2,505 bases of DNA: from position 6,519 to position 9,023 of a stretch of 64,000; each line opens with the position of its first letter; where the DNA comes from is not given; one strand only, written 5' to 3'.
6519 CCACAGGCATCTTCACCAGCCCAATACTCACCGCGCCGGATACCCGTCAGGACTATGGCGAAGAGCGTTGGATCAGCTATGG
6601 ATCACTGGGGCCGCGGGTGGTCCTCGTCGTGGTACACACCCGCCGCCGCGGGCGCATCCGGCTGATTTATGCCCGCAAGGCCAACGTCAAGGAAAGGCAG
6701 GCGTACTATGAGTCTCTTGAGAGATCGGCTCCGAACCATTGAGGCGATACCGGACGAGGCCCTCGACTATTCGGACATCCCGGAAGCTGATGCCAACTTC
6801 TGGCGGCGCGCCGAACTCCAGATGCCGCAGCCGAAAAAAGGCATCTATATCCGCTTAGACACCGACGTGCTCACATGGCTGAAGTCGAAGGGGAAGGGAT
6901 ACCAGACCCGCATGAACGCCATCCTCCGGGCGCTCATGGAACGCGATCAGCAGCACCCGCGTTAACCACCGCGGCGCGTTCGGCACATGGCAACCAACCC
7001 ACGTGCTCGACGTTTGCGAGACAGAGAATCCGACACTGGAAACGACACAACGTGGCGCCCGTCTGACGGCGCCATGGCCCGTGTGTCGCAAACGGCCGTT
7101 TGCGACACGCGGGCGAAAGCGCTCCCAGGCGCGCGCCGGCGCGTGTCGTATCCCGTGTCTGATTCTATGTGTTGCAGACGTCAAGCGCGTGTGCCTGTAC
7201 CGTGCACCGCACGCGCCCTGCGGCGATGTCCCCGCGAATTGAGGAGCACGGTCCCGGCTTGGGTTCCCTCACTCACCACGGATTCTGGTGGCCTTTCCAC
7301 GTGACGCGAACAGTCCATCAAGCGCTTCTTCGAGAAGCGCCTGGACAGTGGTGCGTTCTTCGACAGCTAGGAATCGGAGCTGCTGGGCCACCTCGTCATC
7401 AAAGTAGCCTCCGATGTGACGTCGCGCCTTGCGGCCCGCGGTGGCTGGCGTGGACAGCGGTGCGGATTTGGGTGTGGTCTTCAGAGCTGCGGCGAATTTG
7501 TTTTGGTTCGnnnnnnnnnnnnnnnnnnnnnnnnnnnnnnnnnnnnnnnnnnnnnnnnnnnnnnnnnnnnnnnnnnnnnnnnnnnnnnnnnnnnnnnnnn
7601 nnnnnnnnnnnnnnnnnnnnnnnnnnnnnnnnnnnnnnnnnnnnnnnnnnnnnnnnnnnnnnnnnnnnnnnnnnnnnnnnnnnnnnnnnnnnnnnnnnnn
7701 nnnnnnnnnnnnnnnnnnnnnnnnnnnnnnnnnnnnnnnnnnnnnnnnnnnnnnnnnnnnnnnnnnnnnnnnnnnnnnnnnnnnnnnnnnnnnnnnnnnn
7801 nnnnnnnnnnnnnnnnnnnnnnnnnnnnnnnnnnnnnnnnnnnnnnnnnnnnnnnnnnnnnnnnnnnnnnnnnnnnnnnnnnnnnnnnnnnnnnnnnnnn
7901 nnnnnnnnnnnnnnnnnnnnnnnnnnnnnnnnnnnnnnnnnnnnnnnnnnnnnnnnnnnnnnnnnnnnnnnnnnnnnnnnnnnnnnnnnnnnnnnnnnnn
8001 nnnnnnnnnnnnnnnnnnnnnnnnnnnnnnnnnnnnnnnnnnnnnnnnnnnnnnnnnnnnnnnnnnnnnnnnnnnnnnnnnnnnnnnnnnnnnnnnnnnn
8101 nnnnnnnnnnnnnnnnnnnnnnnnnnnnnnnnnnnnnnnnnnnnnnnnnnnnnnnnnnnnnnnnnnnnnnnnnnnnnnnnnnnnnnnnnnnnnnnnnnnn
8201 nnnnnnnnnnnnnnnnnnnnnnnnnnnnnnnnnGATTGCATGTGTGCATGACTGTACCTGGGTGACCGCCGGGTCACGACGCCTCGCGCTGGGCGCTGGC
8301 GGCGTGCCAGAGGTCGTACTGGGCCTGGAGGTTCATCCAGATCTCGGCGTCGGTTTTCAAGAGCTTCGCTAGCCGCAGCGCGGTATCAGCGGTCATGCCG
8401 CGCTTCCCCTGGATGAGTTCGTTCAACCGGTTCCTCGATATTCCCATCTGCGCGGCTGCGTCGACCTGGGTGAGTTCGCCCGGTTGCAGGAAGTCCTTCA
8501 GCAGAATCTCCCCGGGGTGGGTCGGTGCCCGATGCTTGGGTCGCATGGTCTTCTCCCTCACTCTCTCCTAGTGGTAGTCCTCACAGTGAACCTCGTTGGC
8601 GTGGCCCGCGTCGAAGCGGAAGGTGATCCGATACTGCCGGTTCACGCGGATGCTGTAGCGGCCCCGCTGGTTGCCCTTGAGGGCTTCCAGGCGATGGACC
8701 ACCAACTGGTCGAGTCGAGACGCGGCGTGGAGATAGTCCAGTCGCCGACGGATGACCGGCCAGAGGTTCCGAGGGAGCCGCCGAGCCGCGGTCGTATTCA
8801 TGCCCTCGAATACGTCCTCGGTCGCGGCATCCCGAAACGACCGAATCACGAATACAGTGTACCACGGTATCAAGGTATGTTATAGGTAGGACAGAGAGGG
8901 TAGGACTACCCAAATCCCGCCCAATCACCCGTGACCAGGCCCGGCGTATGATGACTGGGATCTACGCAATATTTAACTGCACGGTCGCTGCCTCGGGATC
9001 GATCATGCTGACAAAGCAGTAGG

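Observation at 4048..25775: A 21.7-kb replicon trapped between two identical IS copies, with a 7-bp duplication at the inner junctions only (cointegrate signature)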

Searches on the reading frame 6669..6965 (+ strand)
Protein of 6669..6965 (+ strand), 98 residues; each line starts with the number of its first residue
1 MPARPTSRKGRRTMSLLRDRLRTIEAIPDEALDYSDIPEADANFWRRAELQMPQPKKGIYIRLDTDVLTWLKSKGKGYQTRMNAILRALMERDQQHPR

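Call 32: search_protein_families(library=pfam, proteins=[window:6669-6965:+], max_evalue=0.01)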
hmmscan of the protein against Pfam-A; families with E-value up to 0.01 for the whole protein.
window:6669-6965:+ (98 aa): 1 family
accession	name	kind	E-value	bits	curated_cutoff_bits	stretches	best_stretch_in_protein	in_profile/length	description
PF14384.12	BrnA_antitoxin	-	1.6e-17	64.1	26.1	1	37-89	23-67/68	BrnA antitoxin of type II toxin-antitoxin system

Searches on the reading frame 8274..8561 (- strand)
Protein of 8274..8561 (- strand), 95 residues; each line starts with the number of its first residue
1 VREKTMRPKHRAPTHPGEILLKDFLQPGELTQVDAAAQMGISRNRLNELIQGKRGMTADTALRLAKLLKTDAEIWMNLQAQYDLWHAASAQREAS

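Call 13: search_protein_families(library=pfam, proteins=[window:8274-8561:-], max_evalue=0.01)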
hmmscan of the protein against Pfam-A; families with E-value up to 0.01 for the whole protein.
window:8274-8561:- (95 aa): 5 families
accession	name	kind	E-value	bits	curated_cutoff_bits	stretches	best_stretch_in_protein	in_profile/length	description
PF01381.28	HTH_3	-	2.1e-08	34.5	23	1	21-73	1-53/55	Helix-turn-helix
PF13560.12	HTH_31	-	1.4e-06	28.9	27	1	29-73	14-59/64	Helix-turn-helix domain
PF13443.12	HTH_26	-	0.00062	20.4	22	1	36-71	17-53/63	Cro/C1-type HTH DNA-binding domain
PF12844.13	HTH_19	-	0.00067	19.9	30.2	1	30-73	13-56/64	Helix-turn-helix domain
PF02001.22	DUF134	-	0.0054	17.7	27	1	29-61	50-82/98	Protein of unknown function DUF134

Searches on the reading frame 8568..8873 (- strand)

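Call 13: search_protein_families(library=pfam, proteins=[window:8568-8873:-], max_evalue=0.01)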
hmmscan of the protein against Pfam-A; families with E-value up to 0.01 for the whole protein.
window:8568-8873:- (101 aa): 1 family
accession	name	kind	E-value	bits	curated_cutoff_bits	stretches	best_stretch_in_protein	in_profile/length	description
PF05015.19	HigB-like_toxin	-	3.5e-13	50.3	27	1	12-101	2-91/91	RelE-like toxin of type II toxin-antitoxin system HigB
